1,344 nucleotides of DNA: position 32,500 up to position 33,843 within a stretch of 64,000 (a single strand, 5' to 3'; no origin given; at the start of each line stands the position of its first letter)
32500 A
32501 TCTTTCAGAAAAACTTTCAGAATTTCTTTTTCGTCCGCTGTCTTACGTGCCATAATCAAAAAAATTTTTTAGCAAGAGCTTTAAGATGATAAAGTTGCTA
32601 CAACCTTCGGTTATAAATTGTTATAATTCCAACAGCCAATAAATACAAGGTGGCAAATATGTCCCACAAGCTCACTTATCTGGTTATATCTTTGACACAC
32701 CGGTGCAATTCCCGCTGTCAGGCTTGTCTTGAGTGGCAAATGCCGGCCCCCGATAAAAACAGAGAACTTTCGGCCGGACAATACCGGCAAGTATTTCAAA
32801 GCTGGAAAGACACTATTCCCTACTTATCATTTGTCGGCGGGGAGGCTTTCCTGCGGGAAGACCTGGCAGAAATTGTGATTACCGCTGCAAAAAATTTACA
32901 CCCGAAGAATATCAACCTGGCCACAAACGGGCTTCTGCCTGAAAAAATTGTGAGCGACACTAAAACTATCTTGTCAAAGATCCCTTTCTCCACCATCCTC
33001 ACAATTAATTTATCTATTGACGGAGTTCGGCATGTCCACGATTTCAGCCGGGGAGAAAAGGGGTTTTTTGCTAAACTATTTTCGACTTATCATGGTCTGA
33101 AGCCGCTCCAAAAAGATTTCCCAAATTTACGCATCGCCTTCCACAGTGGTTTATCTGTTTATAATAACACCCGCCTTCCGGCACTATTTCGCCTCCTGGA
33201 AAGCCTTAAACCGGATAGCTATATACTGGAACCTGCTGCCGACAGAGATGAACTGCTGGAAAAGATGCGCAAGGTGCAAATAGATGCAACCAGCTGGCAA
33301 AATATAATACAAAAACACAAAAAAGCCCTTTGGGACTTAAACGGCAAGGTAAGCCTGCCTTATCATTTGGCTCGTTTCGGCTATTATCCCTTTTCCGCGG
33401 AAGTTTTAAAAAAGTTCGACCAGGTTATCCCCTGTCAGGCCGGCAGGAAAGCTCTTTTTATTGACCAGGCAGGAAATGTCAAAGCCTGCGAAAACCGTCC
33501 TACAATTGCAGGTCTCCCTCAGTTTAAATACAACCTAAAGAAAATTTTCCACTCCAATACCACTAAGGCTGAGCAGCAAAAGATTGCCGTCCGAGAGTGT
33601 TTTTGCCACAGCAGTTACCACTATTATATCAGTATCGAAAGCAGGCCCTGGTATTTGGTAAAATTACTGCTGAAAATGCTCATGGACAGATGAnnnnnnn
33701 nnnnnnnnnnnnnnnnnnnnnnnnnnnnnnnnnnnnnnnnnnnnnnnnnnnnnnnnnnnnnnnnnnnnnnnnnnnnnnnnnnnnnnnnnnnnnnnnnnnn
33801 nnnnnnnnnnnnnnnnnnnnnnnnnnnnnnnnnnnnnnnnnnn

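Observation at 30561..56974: Envelope-glycan island with four radical-SAM enzymes (three B12-binding class B), three methyltransferases, an epimerase and seven or more GT-C-like membrane transferases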

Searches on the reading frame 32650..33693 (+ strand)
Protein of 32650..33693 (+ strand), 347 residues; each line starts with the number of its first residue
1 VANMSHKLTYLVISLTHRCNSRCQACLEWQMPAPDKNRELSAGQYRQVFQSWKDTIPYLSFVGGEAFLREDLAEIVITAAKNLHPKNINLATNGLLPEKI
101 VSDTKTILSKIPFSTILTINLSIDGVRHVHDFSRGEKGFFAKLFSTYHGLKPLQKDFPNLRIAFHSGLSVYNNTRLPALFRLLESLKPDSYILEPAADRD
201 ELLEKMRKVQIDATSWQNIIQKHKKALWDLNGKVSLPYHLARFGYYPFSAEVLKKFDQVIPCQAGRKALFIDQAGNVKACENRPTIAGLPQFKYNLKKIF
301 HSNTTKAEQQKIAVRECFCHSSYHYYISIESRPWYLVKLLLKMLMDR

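Call 3: search_protein_families(library=pfam, proteins=[window:32650-33693:+], max_evalue=0.01)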
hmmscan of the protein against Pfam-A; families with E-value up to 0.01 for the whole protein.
window:32650-33693:+ (347 aa): 2 families
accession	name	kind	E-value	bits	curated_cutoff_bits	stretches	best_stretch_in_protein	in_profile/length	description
PF04055.27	Radical_SAM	-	4.5e-11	43.6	29.5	1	13-133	1-120/166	Radical SAM superfamily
PF13353.11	Fer4_12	-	1.4e-05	25.9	22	1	16-111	12-109/137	4Fe-4S single cluster domain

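Call 8: search_protein_families(library=ncbifam, proteins=[window:32650-33693:+], max_evalue=0.001)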
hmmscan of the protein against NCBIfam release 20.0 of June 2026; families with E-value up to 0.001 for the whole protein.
window:32650-33693:+ (347 aa): 45 families (the best 25 are shown)
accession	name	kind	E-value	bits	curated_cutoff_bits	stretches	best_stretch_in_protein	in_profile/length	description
NF050035.1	rSAM_WgK_link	exception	2.2e-18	66.4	650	1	2-161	2-149/367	radical SAM/SPASM peptide maturase WgkB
TIGR04051.1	rSAM_NirJ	equivalog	1.6e-13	50.3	515.45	1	13-191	6-171/354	heme d1 biosynthesis radical SAM protein NirJ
TIGR02666.1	moaA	equivalog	2.4e-13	49.8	284.05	1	6-106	7-112/336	GTP 3',8-cyclase MoaA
TIGR04546.1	rSAM_ahbC_deAc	equivalog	7e-13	48.1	650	1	9-186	39-203/390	12,18-didecarboxysiroheme deacetylase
TIGR03470.1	HpnH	equivalog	1.8e-12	46.9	225.05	1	12-231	31-237/318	adenosyl-hopene transferase HpnH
TIGR04103.1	rSAM_nif11_3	equivalog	2.7e-12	46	725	1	6-152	2-139/412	nif11-class peptide radical SAM maturase 3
NF033640.1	N_Twi_rSAM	subfamily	7e-12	45.1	170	1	5-190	107-304/398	twitch domain-containing radical SAM protein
TIGR02668.1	moaA_archaeal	equivalog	2.2e-11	43.3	325.25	1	7-105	8-105/303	GTP 3',8-cyclase MoaA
TIGR04250.1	SCM_rSAM_ScmE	equivalog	1.8e-10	40.3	400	1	13-143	7-131/358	SynChlorMet cassette radical SAM/SPASM protein ScmE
TIGR04054.1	rSAM_NirJ1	equivalog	2e-10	39.9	650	1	11-145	38-164/387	putative heme d1 biosynthesis radical SAM protein NirJ1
NF045702.1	rSAM_GDGT_ether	equivalog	5.6e-10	38.4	450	1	11-131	88-206/486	tetraether lipid synthase Tes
TIGR03961.1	rSAM_PTO1314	hypoth_equivalog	1.4e-09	37.7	306.05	1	15-143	29-144/332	PTO1314 family radical SAM protein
NF001199.0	PRK00164.2-1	equivalog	1.4e-09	37.6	231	1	7-105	10-107/308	GTP 3',8-cyclase MoaA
NF045646.2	rSAM_Se_TrsS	equivalog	2.8e-09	36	490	1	11-136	88-209/441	radical SAM (seleno)protein TrsS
TIGR04133.1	rSAM_w_lipo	hypoth_equivalog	5.5e-09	35.4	425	1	5-144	20-154/350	TIGR04133 family radical SAM/SPASM protein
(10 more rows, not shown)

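Call 20: search_solved_structures(query=window:32650-33693:+, max_evalue=0.001)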
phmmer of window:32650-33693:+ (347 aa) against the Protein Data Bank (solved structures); distinct sequences matched with E-value up to 0.001: 2.
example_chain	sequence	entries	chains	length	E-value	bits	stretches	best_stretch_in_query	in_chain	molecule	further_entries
6efn_A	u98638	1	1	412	2e-07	33.9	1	12-150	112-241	Sporulation killing factor maturation protein SkfB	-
7tol_A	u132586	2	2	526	1.6e-05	27.6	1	6-128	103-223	glycerol dibiphytanyl glycerol tetraether - macrocyclic archaeol synthase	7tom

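Call 50: find_homologous_proteins(query=window:32650-33693:+, max_evalue=0.00001)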
Query window:32650-33693:+ (347 aa): 17 proteins with E <= 0.00001 among 2988 candidates.
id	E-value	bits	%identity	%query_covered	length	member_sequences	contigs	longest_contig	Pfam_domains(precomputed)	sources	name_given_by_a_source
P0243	7.8e-234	793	100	99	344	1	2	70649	PF04055.28,PF13353.12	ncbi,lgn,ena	-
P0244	5.5e-102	360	48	98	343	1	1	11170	PF04055.28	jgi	jgi:MoaA/NifB/PqqE/SkfB family radical SAM enzyme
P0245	1.4e-87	312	46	98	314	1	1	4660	PF04055.28,PF13353.12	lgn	-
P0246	8.7e-70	254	49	71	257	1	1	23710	-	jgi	jgi:sulfatase maturation enzyme AslB (radical SAM superfamily)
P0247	2.1e-38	151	35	89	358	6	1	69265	PF04055.28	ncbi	ncbi:MAG: radical SAM/SPASM domain-containing protein [Anaerolineae bacterium]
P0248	1.6e-35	141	31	91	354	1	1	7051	PF13186.12,PF04055.28,PF13353.12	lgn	-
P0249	5.8e-28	116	30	95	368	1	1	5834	PF13186.12,PF04055.28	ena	-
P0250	2.4e-27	114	31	88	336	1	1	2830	PF13186.12,PF04055.28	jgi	jgi:sulfatase maturation enzyme AslB (radical SAM superfamily)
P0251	3.5e-26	110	27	94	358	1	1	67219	PF13186.12,PF04055.28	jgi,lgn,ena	-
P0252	6.6e-26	110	28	91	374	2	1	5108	PF04055.28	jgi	jgi:MoaA/NifB/PqqE/SkfB family radical SAM enzyme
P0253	1.9e-25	108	27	89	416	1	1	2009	PF04055.28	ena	-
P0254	4.2e-24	104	27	90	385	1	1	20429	PF04055.28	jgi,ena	-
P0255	8.3e-23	99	27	97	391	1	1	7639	PF04055.28,PF13353.12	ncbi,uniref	ncbi:radical SAM protein [candidate division CSSED10-310 bacterium]|uniref:Radical SAM protein n=1 T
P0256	6.2e-20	90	28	76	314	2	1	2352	PF04055.28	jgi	jgi:sulfatase maturation enzyme AslB (radical SAM superfamily)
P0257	4.3e-12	64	27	78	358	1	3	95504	PF04055.28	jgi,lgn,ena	jgi:MoaA/NifB/PqqE/SkfB family radical SAM enzyme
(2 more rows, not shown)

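Call 51: find_encoding_contigs(protein=P0247, flank=8000, max_places=1)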
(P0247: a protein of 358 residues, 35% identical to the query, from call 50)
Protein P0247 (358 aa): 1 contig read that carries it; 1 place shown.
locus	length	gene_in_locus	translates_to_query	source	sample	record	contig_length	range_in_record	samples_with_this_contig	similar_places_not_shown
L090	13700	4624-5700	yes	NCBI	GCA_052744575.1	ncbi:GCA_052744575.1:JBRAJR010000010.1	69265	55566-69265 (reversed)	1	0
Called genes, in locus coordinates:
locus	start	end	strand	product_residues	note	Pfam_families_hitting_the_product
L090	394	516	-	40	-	-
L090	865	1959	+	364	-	PF08735:DUF1786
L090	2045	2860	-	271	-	PF22435:MRM3-like_sub_bind, PF22655:SpoU_sub_bind_like, PF08032:SpoU_sub_bind (weak), PF00588:SpoU_methylase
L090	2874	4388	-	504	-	PF01476:LysM, PF23473:LysM3_LYK4_5 (weak)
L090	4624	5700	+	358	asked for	PF04055:Radical_SAM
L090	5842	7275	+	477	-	PF01512:Complex1_51K, PF10531:SLBB, PF13534:Fer4_17, PF13375:RnfC_N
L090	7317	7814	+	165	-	PF20660:DUF6812 (faint)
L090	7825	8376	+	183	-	PF00936:BMC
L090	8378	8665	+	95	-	PF03319:EutN_CcmL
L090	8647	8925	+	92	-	PF03319:EutN_CcmL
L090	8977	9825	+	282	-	PF00596:Aldolase_II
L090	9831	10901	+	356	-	PF00483:NTP_transferase, PF12804:NTP_transf_3, PF25084:LbH_EIF2B (faint), PF25087:GMPPB_C (faint), PF00132:Hexapep (faint)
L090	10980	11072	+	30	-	PF08213:COX24_C (weak)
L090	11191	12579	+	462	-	PF02310:B12-binding, PF04055:Radical_SAM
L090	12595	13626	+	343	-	PF01073:3Beta_HSD, PF01370:Epimerase, PF02719:Polysacc_synt_2, PF04321:RmlD_sub_bind, PF07993:NAD_binding_4, PF13460:NAD_binding_10 (weak), PF16363:GDP_Man_Dehyd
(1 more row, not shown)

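Call 52: find_encoding_contigs(protein=P0251, flank=8000, max_places=1)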
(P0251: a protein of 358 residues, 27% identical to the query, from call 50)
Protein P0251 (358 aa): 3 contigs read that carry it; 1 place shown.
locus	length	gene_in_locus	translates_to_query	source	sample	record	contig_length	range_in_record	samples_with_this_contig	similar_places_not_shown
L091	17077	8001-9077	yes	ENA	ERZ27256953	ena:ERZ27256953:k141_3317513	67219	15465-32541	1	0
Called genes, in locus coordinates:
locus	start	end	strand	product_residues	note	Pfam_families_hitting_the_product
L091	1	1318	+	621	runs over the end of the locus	PF00483:NTP_transferase, PF01636:APH, PF02958:EcKL (weak)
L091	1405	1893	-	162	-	PF02915:Rubrerythrin, PF09537:DUF2383 (faint)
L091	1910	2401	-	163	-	PF02915:Rubrerythrin (faint)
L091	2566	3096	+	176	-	PF00293:NUDIX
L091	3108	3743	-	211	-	PF13353:Fer4_12 (weak), PF04055:Radical_SAM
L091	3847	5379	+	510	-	PF01075:Glyco_transf_9, PF08645:PNK3P (faint), PF13419:HAD_2 (weak), PF00702:Hydrolase (faint), PF13242:Hydrolase_like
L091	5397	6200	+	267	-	PF01113:DapB_N, PF05173:DapB_C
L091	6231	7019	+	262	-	PF00795:CN_hydrolase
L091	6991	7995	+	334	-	PF13506:Glyco_transf_21 (weak), PF13641:Glyco_tranf_2_3, PF00535:Glycos_transf_2, PF10111:Glyco_tranf_2_2, PF13632:Glyco_trans_2_3 (weak)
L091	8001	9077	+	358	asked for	PF04055:Radical_SAM, PF13186:SPASM (faint)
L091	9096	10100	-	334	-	PF01018:GTP1_OBG, PF01926:MMR_HSR1, PF02421:FeoB_N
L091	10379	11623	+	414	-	PF16491:Peptidase_M48_N, PF01435:Peptidase_M48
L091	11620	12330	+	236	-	PF00005:ABC_tran, PF13304:AAA_21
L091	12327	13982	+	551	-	PF16949:ABC_tran_2, PF09847:12TM_1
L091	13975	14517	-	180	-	PF01661:Macro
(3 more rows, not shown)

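Call 65: predict_structure(alignment_id=A2)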
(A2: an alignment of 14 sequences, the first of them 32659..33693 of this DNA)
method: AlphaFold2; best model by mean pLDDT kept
length: 344 residues; sequences in the alignment: 14
mean_pLDDT: 93.3   pTM: 0.92
mean pLDDT of the five models: 93.3, 92.1, 91.5, 90.8, 88.6
residues with pLDDT >= 90: 285; 70-90: 51; 50-70: 7; < 50: 1
segments of 3 or more residues with pLDDT < 50: none
pLDDT, mean of each block of 10 residues (from residue 1): 84 93 81 81 97 96 96 98 98 98 98 98 96 96 98 98 95 96 96 90 92 95 94 92 94 90 95 94 96 97 93 85 90 90 73
secondary structure, 60 per line:
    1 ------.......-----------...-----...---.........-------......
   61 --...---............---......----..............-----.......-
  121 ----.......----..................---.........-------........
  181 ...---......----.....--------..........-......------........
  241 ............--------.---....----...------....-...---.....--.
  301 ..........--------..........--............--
elements in order: E7-13 H39-47 E55-60 H69-80 E84-89 H94-107 E113-119 H125-131 H136-153 E157-165 H173-183 E187-192 H197-201 H210-219 H221-226 H233-252 E265-268 E273-275 E282-285 H293-297 H300-310 H319-328 H331-342

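Call 68: fold_search(model_id=the predicted structure, library=pdb)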
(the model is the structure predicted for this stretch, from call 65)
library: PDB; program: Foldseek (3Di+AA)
matches with E <= 10: 1642; with E <= 0.001: 70
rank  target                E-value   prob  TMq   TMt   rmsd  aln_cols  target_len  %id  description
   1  6efn                  7.8e-13  1.00  0.66  0.60   4.1       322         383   17  Structure of a RiPP maturase, SkfB (released 2018-10-24)
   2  7vob                  1.9e-11  1.00  0.64  0.67   5.5       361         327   16  The crystal structure of a Radical SAM Enzyme BlsE involved in the Biosynthesis of Blasticidin S (released 2022-05-04)
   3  2fb2_B                2.1e-10  1.00  0.55  0.58   8.1       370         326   14  Structure of the MoaA Arg17/266/268/Ala triple mutant (released 2006-05-09)
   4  2fb2_A                6.0e-10  1.00  0.57  0.60   7.4       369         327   15  Structure of the MoaA Arg17/266/268/Ala triple mutant (released 2006-05-09)
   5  5wgg_A                8.9e-10  1.00  0.53  0.43   8.9       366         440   16  Structural Insights into Thioether Bond Formation in the Biosynthesis of Sactipeptides (released 2017-07-26)
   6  1tv7_A                1.7e-09  1.00  0.54  0.56   8.3       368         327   14  Structure of the S-adenosylmethionine dependent Enzyme MoaA (released 2004-08-31)
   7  1tv7_B                6.8e-09  1.00  0.54  0.57   7.1       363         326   13  Structure of the S-adenosylmethionine dependent Enzyme MoaA (released 2004-08-31)
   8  5why_B                1.1e-08  1.00  0.55  0.46   6.5       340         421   16  Structural Insights into Thioether Bond Formation in the Biosynthesis of Sactipeptides (released 2017-07-26)
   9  4k39_A                1.2e-08  1.00  0.59  0.57   7.4       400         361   14  Native anSMEcpe with bound AdoMet and Cp18Cys peptide (released 2013-05-08)
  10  4k39_B                1.5e-08  1.00  0.62  0.60   5.4       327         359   14  Native anSMEcpe with bound AdoMet and Cp18Cys peptide (released 2013-05-08)
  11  6q2p_B                1.7e-08  1.00  0.57  0.66   6.3       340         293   12  Crystal structure of mouse viperin bound to cytidine triphosphate and S-adenosylhomocysteine (released 2020-01-22)
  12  8hzy_B                2.2e-08  1.00  0.53  0.41   9.6       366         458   14  The crystal structure of a Radical SAM Enzyme DesII (released 2024-07-10)
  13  5v1t_A                2.4e-08  1.00  0.62  0.50   4.6       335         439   15  Crystal structure of Streptococcus suis SuiB bound to precursor peptide SuiA (released 2017-08-30)
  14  5vsl_A                2.8e-08  1.00  0.59  0.75   4.4       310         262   13  Crystal structure of viperin with bound [4Fe-4S] cluster and S-adenosylhomocysteine (SAH) (released 2017-06-14)
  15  5why_A                4.7e-08  1.00  0.55  0.46   7.7       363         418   17  Structural Insights into Thioether Bond Formation in the Biosynthesis of Sactipeptides (released 2017-07-26)
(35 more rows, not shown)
